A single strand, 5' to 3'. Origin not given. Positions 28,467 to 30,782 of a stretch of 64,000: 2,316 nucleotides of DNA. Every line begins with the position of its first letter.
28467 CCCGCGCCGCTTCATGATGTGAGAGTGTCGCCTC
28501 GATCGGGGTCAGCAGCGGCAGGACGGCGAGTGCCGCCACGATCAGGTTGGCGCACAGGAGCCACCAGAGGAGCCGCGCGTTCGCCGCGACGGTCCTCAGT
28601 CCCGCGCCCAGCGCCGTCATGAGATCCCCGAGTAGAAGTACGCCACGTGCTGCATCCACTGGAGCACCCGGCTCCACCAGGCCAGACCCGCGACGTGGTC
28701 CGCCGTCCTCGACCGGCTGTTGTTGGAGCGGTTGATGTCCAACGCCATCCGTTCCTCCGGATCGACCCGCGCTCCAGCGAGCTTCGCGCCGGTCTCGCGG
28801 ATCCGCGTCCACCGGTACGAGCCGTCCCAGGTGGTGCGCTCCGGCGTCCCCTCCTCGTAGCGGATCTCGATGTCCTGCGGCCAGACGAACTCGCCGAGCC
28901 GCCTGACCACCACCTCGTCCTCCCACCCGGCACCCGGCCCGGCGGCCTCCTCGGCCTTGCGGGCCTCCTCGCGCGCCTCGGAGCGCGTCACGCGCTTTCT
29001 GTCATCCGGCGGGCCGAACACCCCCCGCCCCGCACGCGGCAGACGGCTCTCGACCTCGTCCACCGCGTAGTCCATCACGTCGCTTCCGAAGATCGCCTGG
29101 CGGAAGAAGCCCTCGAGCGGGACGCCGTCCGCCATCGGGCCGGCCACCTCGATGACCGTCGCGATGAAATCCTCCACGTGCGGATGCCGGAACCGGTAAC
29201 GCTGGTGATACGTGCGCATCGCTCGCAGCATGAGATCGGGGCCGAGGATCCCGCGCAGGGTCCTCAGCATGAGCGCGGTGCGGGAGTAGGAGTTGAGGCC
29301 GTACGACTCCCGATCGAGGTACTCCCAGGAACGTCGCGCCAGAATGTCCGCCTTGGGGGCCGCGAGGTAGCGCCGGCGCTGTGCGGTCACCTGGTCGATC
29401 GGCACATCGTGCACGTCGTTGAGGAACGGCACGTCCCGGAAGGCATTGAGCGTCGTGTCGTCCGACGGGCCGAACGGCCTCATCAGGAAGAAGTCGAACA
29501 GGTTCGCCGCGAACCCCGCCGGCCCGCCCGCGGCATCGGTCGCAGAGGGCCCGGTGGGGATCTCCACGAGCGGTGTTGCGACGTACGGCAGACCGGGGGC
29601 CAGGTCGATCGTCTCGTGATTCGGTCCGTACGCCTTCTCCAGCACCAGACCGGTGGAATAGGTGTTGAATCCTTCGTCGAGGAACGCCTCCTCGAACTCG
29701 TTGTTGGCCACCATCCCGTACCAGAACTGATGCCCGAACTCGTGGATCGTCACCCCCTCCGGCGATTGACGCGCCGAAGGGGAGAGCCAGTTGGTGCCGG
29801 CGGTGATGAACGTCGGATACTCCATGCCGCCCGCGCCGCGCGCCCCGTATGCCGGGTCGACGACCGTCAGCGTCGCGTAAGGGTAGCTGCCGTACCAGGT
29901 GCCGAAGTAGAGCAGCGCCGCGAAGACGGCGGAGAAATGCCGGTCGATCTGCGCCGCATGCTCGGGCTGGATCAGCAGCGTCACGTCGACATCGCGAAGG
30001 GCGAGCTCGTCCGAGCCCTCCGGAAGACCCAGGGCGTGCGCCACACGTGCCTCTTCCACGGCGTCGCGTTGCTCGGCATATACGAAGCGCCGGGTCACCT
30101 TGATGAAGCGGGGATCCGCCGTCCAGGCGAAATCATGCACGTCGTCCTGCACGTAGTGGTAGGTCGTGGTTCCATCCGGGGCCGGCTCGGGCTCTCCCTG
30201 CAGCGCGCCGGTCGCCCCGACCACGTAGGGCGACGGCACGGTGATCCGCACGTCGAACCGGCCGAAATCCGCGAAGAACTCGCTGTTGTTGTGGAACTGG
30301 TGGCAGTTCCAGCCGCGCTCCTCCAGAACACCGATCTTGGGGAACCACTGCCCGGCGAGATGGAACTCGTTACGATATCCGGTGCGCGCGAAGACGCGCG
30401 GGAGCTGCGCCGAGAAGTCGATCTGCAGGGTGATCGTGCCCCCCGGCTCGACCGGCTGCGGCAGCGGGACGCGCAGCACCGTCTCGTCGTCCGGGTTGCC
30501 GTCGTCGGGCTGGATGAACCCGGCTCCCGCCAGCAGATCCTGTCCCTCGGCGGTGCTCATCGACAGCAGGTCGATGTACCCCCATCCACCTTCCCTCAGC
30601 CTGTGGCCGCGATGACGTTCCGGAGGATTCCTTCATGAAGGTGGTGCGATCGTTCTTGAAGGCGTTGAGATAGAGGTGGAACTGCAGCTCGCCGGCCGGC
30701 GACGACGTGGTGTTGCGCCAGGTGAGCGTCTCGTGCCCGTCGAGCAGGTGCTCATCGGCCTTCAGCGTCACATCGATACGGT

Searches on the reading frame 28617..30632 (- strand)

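Call 68: search_protein_families(library=pfam, proteins=[window:28617-30632:-], max_evalue=0.00001)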
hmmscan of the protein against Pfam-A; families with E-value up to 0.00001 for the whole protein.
window:28617-30632:- (671 aa): 1 family
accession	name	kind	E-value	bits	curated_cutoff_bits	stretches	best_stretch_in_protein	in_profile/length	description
PF01433.26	Peptidase_M1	-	2.6e-10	40.7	27.7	0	249-337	20-113/218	Peptidase family M1 domain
